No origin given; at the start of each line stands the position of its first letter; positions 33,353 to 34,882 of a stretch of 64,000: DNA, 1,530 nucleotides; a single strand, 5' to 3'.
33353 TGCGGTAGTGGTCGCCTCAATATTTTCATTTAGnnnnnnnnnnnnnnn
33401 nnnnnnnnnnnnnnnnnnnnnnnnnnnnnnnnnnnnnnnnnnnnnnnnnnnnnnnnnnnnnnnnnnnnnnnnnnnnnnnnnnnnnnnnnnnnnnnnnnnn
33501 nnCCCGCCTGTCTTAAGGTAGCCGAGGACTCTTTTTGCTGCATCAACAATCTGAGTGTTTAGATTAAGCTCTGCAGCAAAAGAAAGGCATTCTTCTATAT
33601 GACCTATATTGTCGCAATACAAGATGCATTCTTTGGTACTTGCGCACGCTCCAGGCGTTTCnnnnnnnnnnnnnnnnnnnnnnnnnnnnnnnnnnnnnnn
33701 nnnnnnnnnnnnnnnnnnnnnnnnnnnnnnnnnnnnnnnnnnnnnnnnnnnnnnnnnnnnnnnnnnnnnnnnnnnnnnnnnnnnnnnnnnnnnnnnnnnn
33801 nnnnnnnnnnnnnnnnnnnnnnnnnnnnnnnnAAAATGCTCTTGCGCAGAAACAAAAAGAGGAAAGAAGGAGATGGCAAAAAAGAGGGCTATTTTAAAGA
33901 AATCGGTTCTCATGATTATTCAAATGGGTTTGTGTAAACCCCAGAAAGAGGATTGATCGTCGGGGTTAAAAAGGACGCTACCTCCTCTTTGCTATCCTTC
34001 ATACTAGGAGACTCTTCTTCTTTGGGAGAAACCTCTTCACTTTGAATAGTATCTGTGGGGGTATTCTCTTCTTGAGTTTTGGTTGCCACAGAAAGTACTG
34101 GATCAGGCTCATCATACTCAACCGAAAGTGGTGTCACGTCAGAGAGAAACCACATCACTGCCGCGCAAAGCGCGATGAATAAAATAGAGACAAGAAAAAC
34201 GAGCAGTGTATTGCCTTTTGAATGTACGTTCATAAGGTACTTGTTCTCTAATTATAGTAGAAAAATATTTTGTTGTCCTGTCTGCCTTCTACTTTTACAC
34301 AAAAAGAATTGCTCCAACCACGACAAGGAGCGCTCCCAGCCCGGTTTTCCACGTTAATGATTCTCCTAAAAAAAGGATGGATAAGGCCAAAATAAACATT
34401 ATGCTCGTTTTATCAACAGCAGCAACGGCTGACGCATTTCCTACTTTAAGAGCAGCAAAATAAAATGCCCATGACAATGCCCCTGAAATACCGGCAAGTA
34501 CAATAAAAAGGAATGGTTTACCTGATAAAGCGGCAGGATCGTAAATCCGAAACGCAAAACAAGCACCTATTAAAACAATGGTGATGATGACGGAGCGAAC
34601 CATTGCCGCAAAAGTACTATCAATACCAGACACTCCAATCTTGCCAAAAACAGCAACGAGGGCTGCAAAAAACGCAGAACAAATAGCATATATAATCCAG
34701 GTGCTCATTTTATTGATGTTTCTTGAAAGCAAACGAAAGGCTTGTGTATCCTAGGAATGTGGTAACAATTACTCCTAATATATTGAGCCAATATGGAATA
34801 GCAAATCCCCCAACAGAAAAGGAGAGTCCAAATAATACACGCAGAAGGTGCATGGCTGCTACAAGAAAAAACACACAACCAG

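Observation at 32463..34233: A secreted protein built from three tandem C-x5-C-x3-C-x8-C repeats, flanked by two other secreted unknowns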

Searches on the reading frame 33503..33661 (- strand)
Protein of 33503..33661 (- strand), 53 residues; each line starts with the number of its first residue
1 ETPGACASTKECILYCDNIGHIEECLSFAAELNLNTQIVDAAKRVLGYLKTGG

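Call 23: search_protein_representatives(alignment_id=A2)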
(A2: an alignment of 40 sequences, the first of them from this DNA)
Query: 40 sequences, 53 profile positions. Proteins with E-value up to 0.001 (for the whole library): 1886; up to 1e-10: 1611; up to 1e-30: 1063. The best 150 are listed.
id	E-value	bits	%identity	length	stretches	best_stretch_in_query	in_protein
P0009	2.5e-165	552.6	-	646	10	1-53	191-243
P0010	2.3e-159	533.5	-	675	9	2-53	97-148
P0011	4.7e-157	526.1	-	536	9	1-49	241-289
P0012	6.5e-154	516.1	-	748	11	2-48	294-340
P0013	5.5e-153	513.1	-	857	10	2-50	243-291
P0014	1.5e-148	498.9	-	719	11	1-53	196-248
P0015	4.4e-147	494.2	-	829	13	2-53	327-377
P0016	3.0e-143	481.9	-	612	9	2-53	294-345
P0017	1.4e-142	479.8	-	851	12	1-53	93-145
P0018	6.0e-139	468.2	-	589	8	2-53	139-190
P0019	1.2e-138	467.2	-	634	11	1-53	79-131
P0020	3.7e-138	465.6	-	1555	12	2-46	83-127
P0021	4.2e-138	465.5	-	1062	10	1-53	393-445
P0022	1.3e-136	460.7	-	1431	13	2-48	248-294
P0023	1.7e-136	460.3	-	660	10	2-48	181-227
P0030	4.6e-132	446.1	-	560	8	2-53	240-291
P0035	1.9e-130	440.9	-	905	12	2-48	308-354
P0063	2.3e-121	411.8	-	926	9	2-45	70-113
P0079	3.4e-116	395.3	-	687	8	2-53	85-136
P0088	4.4e-114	388.5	-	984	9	1-53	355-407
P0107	6.2e-109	372.0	-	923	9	2-53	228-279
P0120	2.7e-106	363.6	-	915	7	2-45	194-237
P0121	5.2e-106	362.7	-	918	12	1-53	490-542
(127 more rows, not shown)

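Call 26: search_protein_families(library=pfam, proteins=[P0020, P0022, P0021, P0088, P0063, P0107, P0120, P0121, P0035], max_evalue=0.001)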
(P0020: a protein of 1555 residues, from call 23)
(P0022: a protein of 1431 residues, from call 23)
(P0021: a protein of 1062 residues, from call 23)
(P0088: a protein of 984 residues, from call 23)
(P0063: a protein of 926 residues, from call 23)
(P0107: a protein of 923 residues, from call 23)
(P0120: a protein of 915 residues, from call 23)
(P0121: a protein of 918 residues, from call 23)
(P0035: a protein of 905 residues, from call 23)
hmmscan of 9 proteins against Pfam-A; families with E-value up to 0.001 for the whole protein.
P0020 (1555 aa): 0 families

P0022 (1431 aa): 0 families

P0021 (1062 aa): 1 family
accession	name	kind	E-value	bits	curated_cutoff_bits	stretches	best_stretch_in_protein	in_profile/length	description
PF13385.13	Laminin_G_3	-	9.5e-25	87.9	27.6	1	841-992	12-150/151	Concanavalin A-like lectin/glucanases superfamily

P0088 (984 aa): 3 families
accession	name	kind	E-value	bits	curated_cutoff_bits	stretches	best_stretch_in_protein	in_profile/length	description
PF13385.13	Laminin_G_3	-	1.7e-27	96.9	27.6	1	741-903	1-150/151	Concanavalin A-like lectin/glucanases superfamily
PF02210.31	Laminin_G_2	-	9.6e-06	26.5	22.9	1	799-893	25-123/126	Laminin G domain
PF07953.20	Toxin_R_bind_N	-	2e-05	24.8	23.8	1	734-897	26-190/191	Clostridium neurotoxin, N-terminal receptor binding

P0063 (926 aa): 0 families

P0107 (923 aa): 1 family
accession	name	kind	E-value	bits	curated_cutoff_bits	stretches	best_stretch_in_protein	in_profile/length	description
PF13385.13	Laminin_G_3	-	6.3e-26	91.8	27.6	1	672-825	10-151/151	Concanavalin A-like lectin/glucanases superfamily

P0120 (915 aa): 0 families

P0121 (918 aa): 0 families

P0035 (905 aa): 1 family
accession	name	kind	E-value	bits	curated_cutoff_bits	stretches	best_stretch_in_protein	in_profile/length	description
PF00050.26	Kazal_1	-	4.5e-07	30.2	21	1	634-654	8-28/49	Kazal-type serine protease inhibitor domain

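Call 28: find_homologous_proteins(query=A2, max_evalue=1e-10)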
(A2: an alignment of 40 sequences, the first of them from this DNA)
Query A2 (40 sequences) (53 aa, profile of the alignment): 1 proteins with E <= 1e-10 among 42 candidates.
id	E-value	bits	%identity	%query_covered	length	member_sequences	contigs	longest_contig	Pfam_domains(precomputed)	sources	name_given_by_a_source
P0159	7.2e-12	63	22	77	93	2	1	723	-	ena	-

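Call 62: search_protein_families(library=pfam, alignment_id=A5, max_evalue=0.0001)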
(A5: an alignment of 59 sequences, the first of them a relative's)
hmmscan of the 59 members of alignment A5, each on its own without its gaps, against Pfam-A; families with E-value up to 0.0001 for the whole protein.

A. member 1, P0020 (1555 aa): 0 families

B. families by the number of members that match (of 59 scanned): 5 families
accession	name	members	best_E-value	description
PF13385.13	Laminin_G_3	5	1.7e-27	Concanavalin A-like lectin/glucanases superfamily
PF00050.26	Kazal_1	3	1.3e-07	Kazal-type serine protease inhibitor domain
PF07648.20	Kazal_2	2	9.1e-07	Kazal-type serine protease inhibitor domain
PF02210.31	Laminin_G_2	2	9.6e-06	Laminin G domain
PF07953.20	Toxin_R_bind_N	1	2e-05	Clostridium neurotoxin, N-terminal receptor binding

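Call 70: search_solved_structures(query=A2, max_evalue=10)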
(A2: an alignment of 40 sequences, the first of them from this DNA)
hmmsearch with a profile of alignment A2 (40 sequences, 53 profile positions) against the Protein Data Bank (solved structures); distinct sequences matched with E-value up to 10: 6.
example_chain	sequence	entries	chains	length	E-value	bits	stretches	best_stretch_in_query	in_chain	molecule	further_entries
2a2f_X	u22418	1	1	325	0.2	14.9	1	18-49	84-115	Exocyst complex component Sec15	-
5fmn_A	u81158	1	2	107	0.99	12.7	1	20-45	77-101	INRS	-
9jm7_A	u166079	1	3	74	1.9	11.8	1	27-47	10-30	LRD-2A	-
4kq8_A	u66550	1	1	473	2.7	11.3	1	18-32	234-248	Cytochrome P450 19A1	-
2gl1_A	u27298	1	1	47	2.7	11.3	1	4-23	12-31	PDF1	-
1s8k_A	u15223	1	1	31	3.8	10.9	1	5-21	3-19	Toxin BmKK4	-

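Call 83: find_homologous_proteins(query=P0009, max_evalue=1e-30)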
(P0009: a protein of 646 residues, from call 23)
Query P0009 (646 aa): 1815 proteins with E <= 1e-30 among 8000 candidates; the best 120 are listed.
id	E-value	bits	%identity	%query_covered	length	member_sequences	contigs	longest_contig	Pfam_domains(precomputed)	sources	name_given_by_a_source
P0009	0.0e+0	1481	100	100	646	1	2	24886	PF25052.2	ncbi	-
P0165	6.2e-183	628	46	69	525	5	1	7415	PF21299.3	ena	-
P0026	3.6e-181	623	40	67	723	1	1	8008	-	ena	-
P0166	2.7e-176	606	48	67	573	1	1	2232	-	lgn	-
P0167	4.7e-171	589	43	76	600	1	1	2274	-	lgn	-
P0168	3.2e-167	576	54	74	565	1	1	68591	-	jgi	jgi:hypothetical protein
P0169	1.5e-166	574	53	76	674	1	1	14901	-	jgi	jgi:uncharacterized protein YutE (UPF0331/DUF86 family)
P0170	8.7e-165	568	53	74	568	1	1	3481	-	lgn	-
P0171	6.3e-164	566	52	69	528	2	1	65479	-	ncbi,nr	ncbi:hypothetical protein KAS79_02190 [Candidatus Parcubacteria bacterium]|nr:hypothetical protein [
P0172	1.5e-159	551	50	79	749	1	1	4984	-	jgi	jgi:hypothetical protein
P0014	6.2e-159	549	41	94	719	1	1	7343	-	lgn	-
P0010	1.2e-158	548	48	78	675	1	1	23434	-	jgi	jgi:hypothetical protein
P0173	4.6e-158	546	37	90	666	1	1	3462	-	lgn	-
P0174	3.0e-156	540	52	76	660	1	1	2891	-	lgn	-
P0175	2.2e-155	537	49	77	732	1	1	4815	-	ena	-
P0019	8.6e-155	535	44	73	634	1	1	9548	-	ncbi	-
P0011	1.1e-147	512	46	76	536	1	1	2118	-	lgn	-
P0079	1.1e-144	502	41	69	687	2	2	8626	-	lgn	-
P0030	4.6e-136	474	40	60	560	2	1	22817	-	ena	-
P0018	1.9e-132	462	44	71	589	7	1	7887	-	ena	-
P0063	1.6e-131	458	37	65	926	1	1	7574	-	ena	-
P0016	7.0e-125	437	45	66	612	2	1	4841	-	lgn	-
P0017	1.4e-124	436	38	82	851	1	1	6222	-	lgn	-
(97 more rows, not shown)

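Call 87: search_protein_families(library=ncbifam, proteins=[P0009, P0010, P0011, P0012, P0013, P0014, P0015, P0016, P0018, P0019], max_evalue=0.01)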
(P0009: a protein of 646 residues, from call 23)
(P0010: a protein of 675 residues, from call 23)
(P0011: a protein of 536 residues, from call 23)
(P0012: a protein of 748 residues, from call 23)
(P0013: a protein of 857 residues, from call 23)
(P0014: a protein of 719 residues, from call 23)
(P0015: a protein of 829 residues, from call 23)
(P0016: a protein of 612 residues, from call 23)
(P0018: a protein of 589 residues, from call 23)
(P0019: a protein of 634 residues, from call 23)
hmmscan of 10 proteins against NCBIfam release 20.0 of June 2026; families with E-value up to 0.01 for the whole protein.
P0009 (646 aa): 1 family
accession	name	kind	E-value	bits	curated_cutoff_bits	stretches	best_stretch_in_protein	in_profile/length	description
NF047751.1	HepT_toxin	equivalog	0.00052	19.9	60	0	258-291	56-89/120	type VII toxin-antitoxin system HepT family RNase toxin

P0010 (675 aa): 0 families

P0011 (536 aa): 0 families

P0012 (748 aa): 1 family
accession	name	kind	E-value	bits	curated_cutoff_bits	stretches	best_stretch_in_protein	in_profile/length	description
NF038175.1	IniB_NTERM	domain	0.007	16.3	40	0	399-413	11-25/49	IniB N-terminal domain-containing protein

P0013 (857 aa): 1 family
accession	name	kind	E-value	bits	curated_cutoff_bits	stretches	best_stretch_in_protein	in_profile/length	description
NF047751.1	HepT_toxin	equivalog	0.002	18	60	0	112-141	60-89/120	type VII toxin-antitoxin system HepT family RNase toxin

P0014 (719 aa): 0 families

P0015 (829 aa): 0 families

P0016 (612 aa): 1 family
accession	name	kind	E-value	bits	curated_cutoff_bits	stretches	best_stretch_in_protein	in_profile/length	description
NF045593.1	bilirub_TF_BilQ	equivalog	0.0016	18.2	125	0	197-233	43-79/135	bilirubin utilization transcriptional regulator BilQ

P0018 (589 aa): 0 families

P0019 (634 aa): 0 families

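Call 100: find_encoding_contigs(protein=P0030, flank=1500, max_places=1)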
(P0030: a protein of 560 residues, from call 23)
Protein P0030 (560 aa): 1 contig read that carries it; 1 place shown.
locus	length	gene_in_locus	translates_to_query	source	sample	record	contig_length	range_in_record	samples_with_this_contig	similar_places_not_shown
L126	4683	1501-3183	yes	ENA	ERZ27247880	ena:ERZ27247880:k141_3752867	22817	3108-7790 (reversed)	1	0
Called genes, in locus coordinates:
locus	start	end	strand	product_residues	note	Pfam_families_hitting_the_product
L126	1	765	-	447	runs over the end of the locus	PF00291:PALP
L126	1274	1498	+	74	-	-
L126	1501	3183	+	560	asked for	-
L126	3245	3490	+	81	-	PF03144:GTP_EFTU_D2 (weak)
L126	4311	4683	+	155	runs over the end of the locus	-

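Call 101: find_encoding_contigs(protein=P0079, flank=1500, max_places=1)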
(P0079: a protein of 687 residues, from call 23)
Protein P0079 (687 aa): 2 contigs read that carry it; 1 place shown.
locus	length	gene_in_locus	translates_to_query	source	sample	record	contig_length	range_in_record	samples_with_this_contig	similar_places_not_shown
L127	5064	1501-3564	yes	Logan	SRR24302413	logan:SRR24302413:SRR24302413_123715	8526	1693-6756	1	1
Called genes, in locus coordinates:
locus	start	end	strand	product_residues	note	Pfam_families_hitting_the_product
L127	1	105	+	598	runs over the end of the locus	?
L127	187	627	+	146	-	PF10648:Gmad2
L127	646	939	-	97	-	-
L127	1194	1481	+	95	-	-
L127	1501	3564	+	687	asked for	-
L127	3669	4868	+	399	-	PF01136:Peptidase_U32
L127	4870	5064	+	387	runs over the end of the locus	PF00933:Glyco_hydro_3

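Call 102: find_encoding_contigs(protein=P0017, flank=1500, max_places=1)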
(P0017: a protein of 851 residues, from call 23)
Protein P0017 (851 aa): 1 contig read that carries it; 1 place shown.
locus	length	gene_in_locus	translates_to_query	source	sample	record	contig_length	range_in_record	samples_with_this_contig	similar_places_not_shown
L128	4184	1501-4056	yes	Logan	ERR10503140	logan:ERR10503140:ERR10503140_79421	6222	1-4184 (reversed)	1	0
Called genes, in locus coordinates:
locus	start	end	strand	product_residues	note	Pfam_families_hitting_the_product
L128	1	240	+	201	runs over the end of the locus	PF00730:HhH-GPD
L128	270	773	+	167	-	PF10648:Gmad2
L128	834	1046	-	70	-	-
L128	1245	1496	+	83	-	-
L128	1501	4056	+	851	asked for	-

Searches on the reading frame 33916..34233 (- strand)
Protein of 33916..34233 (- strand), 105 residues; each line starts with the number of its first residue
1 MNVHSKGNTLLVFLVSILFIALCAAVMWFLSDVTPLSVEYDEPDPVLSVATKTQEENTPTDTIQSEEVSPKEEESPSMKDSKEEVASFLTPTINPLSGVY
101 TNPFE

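Call 3: search_protein_families(library=pfam, proteins=[window:33916-34233:-], max_evalue=1)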
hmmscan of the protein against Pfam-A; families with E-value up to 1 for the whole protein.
window:33916-34233:- (105 aa): 0 families

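Call 4: search_protein_families(library=ncbifam, proteins=[window:33916-34233:-], max_evalue=1)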
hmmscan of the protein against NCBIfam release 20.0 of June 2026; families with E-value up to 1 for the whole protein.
window:33916-34233:- (105 aa): 2 families
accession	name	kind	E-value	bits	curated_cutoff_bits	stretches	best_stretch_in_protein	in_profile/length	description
NF042931.1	SAG1386_EF1546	equivalog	0.017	15.2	80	1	9-82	29-104/158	SAG1386/EF1546 family surface-associated protein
NF033885.1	conj_TraP_IncI1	equivalog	0.031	14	135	1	13-88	16-94/217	conjugal transfer protein TraP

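Call 59: list_cluster_members(proteins=[P0001, window:33916-34233:-, window:32463-32921:-])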
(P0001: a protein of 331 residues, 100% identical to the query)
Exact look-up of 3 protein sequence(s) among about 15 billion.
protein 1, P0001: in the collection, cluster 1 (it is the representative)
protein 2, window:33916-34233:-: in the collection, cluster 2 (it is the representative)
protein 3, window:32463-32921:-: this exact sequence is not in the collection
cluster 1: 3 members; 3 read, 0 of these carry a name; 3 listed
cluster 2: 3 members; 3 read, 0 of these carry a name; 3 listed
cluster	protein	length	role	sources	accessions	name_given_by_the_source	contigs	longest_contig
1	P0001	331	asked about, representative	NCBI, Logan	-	-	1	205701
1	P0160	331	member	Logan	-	-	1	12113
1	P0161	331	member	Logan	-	-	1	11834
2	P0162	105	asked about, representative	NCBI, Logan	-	-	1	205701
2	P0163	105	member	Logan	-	-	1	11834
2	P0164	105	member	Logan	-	-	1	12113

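Call 64: search_protein_families(library=pfam, alignment_id=A6, max_evalue=0.01)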
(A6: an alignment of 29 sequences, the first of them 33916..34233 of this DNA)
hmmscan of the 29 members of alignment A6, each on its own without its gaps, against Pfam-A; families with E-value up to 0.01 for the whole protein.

A. member 1, window:33916-34233:- (105 aa): 0 families

B. families by the number of members that match (of 29 scanned): 4 families
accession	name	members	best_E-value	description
PF11772.13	EpuA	1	5.4e-05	DNA-directed RNA polymerase subunit beta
PF14221.11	DUF4330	1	0.0036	Domain of unknown function (DUF4330)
PF08999.15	SP_C-Propep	1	0.0086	Surfactant protein C, N terminal propeptide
PF16601.10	NPF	1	0.0094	Rabosyn-5 repeating NPF sequence-motif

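Call 99: search_protein_families(library=phrogs, proteins=[window:33916-34233:-], max_evalue=0.01)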
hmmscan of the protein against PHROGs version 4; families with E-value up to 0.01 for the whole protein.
window:33916-34233:- (105 aa): 0 families

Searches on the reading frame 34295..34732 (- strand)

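Call 18: search_protein_families(library=pfam, proteins=[window:34295-34732:-], max_evalue=0.001)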
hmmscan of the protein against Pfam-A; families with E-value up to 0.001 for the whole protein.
window:34295-34732:- (145 aa): 1 family
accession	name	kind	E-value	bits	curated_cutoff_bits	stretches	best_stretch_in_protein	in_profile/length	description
PF00892.27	EamA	-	6.6e-22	78.7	28.2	1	11-144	2-133/135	EamA-like transporter family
